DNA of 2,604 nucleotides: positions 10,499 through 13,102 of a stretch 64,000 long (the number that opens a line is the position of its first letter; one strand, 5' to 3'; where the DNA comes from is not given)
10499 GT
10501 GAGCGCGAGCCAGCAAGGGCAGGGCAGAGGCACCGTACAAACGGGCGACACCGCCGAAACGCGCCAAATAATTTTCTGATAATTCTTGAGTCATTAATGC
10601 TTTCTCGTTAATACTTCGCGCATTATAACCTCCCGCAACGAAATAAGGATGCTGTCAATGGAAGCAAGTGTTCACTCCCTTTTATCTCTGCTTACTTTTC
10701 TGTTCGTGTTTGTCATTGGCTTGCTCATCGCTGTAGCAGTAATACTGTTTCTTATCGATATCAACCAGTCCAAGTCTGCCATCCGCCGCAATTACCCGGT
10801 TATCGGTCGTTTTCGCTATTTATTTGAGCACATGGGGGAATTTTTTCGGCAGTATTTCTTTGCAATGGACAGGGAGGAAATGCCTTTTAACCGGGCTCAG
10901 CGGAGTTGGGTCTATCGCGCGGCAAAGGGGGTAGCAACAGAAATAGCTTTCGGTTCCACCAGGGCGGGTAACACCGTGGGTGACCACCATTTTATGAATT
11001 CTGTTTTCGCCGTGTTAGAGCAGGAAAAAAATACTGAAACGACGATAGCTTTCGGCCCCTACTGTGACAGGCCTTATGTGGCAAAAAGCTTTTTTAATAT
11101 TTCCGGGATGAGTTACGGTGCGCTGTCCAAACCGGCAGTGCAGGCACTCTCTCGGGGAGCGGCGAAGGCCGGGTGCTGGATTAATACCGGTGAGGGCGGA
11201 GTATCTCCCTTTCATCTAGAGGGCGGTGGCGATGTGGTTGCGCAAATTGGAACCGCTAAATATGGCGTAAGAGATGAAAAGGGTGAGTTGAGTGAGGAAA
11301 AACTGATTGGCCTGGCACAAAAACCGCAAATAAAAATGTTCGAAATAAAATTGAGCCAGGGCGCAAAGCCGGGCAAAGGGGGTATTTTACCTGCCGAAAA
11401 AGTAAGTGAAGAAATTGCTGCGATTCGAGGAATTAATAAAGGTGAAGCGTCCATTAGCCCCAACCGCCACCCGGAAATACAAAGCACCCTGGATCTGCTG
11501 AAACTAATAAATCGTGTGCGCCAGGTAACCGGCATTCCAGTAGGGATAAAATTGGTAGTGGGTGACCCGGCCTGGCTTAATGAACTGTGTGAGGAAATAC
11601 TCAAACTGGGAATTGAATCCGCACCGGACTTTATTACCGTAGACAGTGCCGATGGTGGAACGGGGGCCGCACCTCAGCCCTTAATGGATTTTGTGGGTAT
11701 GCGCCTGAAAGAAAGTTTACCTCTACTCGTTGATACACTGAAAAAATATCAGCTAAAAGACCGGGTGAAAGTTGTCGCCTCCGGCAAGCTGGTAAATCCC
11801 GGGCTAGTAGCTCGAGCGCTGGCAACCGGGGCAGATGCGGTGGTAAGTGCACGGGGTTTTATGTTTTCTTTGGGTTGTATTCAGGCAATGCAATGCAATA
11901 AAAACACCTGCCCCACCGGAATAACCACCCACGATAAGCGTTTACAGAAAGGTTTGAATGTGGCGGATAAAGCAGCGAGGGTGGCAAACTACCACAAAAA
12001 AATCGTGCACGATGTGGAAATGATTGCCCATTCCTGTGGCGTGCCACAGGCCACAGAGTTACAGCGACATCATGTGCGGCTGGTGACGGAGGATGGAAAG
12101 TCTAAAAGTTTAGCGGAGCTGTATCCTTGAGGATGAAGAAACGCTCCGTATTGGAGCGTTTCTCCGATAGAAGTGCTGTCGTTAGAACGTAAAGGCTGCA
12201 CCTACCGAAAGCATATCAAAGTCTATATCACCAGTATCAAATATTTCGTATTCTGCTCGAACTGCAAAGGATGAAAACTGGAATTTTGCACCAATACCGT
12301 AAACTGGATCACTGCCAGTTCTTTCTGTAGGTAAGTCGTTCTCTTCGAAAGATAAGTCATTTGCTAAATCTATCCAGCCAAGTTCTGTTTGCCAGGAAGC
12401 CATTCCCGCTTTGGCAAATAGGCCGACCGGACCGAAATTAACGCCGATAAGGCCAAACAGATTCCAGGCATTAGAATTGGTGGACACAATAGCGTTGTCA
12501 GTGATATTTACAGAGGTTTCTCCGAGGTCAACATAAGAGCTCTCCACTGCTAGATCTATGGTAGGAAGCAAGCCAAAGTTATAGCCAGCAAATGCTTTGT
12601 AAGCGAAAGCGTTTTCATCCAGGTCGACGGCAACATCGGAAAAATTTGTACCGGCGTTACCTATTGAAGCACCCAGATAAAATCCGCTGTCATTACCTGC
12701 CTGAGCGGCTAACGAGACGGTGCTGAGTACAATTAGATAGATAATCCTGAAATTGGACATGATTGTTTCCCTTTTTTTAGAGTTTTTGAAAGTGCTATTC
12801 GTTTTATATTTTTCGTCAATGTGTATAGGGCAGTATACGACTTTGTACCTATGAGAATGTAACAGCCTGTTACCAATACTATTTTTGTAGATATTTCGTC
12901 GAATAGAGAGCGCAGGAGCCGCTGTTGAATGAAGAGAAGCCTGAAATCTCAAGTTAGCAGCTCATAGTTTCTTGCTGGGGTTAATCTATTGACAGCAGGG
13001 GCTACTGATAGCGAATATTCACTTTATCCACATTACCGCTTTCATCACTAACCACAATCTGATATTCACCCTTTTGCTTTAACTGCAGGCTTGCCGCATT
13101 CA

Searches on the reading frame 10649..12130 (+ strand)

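Call 7: search_protein_families(library=pfam, proteins=[window:10649-12130:+], max_evalue=0.001)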
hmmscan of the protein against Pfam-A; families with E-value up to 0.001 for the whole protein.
window:10649-12130:+ (493 aa): 1 family
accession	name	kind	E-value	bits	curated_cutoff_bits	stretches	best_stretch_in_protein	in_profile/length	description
PF01645.23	Glu_synthase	-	2.8e-86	290.5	20.4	1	124-465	44-368/369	Conserved region in glutamate synthase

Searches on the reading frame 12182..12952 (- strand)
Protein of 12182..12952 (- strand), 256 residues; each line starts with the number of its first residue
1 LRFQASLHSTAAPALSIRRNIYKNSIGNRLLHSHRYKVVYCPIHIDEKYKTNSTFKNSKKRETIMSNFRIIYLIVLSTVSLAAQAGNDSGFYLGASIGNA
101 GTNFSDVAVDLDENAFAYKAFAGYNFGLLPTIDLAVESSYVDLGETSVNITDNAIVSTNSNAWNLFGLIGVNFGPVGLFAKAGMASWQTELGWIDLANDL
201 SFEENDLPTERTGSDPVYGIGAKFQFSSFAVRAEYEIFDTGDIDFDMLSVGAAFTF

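Call 7: search_protein_families(library=pfam, proteins=[window:12182-12952:-], max_evalue=0.001)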
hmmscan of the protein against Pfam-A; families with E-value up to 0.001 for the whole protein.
window:12182-12952:- (256 aa): 2 families
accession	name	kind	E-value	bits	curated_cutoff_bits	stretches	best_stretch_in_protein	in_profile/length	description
PF13505.12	OMP_b-brl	-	4.3e-18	66.5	28.7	1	73-256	3-175/175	Outer membrane protein beta-barrel domain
PF01389.23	OmpA_membrane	-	6.6e-10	39.5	21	1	89-236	4-147/180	OmpA-like transmembrane domain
